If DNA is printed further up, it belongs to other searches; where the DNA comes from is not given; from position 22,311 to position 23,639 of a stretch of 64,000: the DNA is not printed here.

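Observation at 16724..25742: Divergent carbohydrate cluster: 4 paralogous GT4s + APH-fold kinase + GalT-like HIT transferase + GH94-like phosphorylase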

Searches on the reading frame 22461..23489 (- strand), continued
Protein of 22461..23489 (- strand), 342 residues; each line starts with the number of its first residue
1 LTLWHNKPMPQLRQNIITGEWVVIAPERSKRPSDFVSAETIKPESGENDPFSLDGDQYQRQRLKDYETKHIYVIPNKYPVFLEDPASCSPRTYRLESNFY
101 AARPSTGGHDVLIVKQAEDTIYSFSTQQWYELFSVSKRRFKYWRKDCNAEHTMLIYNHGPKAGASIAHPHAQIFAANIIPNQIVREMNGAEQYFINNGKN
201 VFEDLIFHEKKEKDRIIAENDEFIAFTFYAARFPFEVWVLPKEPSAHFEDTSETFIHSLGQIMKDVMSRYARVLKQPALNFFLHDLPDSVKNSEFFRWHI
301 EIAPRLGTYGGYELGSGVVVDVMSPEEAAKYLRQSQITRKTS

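Call 85: search_protein_families(library=pfam, proteins=[L065:9442-9903:+, L065:9900-12446:+, L065:7706-8068:-, L065:6247-7569:-, L064:11032-12492:+, L064:9139-9666:+, L064:7838-9142:+, L067:11020-12132:+, L067:12135-13247:+, L068:7514-9898:+], max_evalue=0.00001)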
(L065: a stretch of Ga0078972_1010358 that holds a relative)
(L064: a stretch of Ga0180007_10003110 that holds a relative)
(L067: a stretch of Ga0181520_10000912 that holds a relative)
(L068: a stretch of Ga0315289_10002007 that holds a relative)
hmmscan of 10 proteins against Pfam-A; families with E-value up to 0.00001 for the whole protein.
L065:9442-9903:+ (153 aa): 1 family
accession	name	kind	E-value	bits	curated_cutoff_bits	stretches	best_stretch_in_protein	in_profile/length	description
PF00027.35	cNMP_binding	-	2e-21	76.2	27.5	1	44-129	2-88/89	Cyclic nucleotide-binding domain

L065:9900-12446:+ (848 aa): 3 families
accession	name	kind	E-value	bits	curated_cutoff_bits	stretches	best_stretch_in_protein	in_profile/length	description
PF05226.16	CHASE2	-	1.7e-62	211.7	26.3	1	17-391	2-253/257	CHASE2 domain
PF00069.31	Pkinase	-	2.1e-59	201.5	31.7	1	581-832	1-254/263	Protein kinase domain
PF07714.23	PK_Tyr_Ser-Thr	-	3.5e-38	131.8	23.1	1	582-831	2-250/258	Protein tyrosine and serine/threonine kinase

L065:7706-8068:- (120 aa): 1 family
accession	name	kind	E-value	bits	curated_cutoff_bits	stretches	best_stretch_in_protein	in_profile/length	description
PF01541.30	GIY-YIG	-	3e-13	50.3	22.6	1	28-98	2-76/78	GIY-YIG catalytic domain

L065:6247-7569:- (440 aa): 2 families
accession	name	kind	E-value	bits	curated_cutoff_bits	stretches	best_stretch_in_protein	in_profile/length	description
PF05697.18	Trigger_N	-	6.6e-30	104.7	22.2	1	17-159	2-144/144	Bacterial trigger factor protein (TF)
PF05698.19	Trigger_C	-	1.5e-22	80.8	22.7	1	276-431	1-162/162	Bacterial trigger factor protein (TF) C-terminus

L064:11032-12492:+ (486 aa): 2 families
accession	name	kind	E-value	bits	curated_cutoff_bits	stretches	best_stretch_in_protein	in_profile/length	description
PF01706.21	FliG_C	-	7.6e-24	84.5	23.3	1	378-484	2-108/108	FliG C-terminal domain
PF14841.11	FliG_M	-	1.1e-12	48.5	25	1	283-350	2-69/76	FliG middle domain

L064:9139-9666:+ (175 aa): 1 family
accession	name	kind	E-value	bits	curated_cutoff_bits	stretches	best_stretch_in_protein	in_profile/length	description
PF01464.25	SLT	-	8.5e-25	87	21.3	1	31-129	3-107/117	Transglycosylase SLT domain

L064:7838-9142:+ (434 aa): 2 families
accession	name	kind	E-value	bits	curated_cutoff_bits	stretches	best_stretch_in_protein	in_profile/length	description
PF08459.17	UvrC_RNaseH_dom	-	7.4e-56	188.8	22.3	1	266-416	1-159/159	UvrC RNAse H endonuclease domain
PF01541.30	GIY-YIG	-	8.9e-11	42.4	22.6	1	14-89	2-78/78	GIY-YIG catalytic domain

L067:11020-12132:+ (370 aa): 2 families
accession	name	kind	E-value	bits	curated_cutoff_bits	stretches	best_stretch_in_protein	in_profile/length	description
PF03275.19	GLF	-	6.3e-75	251.8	26.3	1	153-352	2-203/203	UDP-galactopyranose mutase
PF13450.12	NAD_binding_8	-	7e-15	55.5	21.9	1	7-73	1-66/68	NAD(P)-binding Rossmann-like domain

L067:12135-13247:+ (370 aa): 2 families
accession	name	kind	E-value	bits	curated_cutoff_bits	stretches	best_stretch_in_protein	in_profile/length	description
PF04055.27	Radical_SAM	-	3.2e-22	79.9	29.5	1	7-170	1-156/166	Radical SAM superfamily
PF06969.22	HemN_C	-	7.1e-07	29.6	24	0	301-355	1-65/67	HemN C-terminal domain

L068:7514-9898:+ (794 aa): 4 families
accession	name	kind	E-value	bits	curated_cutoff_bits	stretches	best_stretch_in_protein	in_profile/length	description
PF02574.22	S-methyl_trans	-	1.3e-77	261.9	22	1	13-284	1-282/283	Homocysteine S-methyltransferase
PF00809.28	Pterin_bind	-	2.4e-23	83.5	25.5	1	320-541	1-243/244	Pterin binding enzyme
PF02310.24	B12-binding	-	2.4e-23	82.7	32.1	1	675-775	2-102/121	B12 binding domain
PF02607.22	B12-binding_2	-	6.4e-16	58.7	23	1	588-661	2-74/74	B12 binding domain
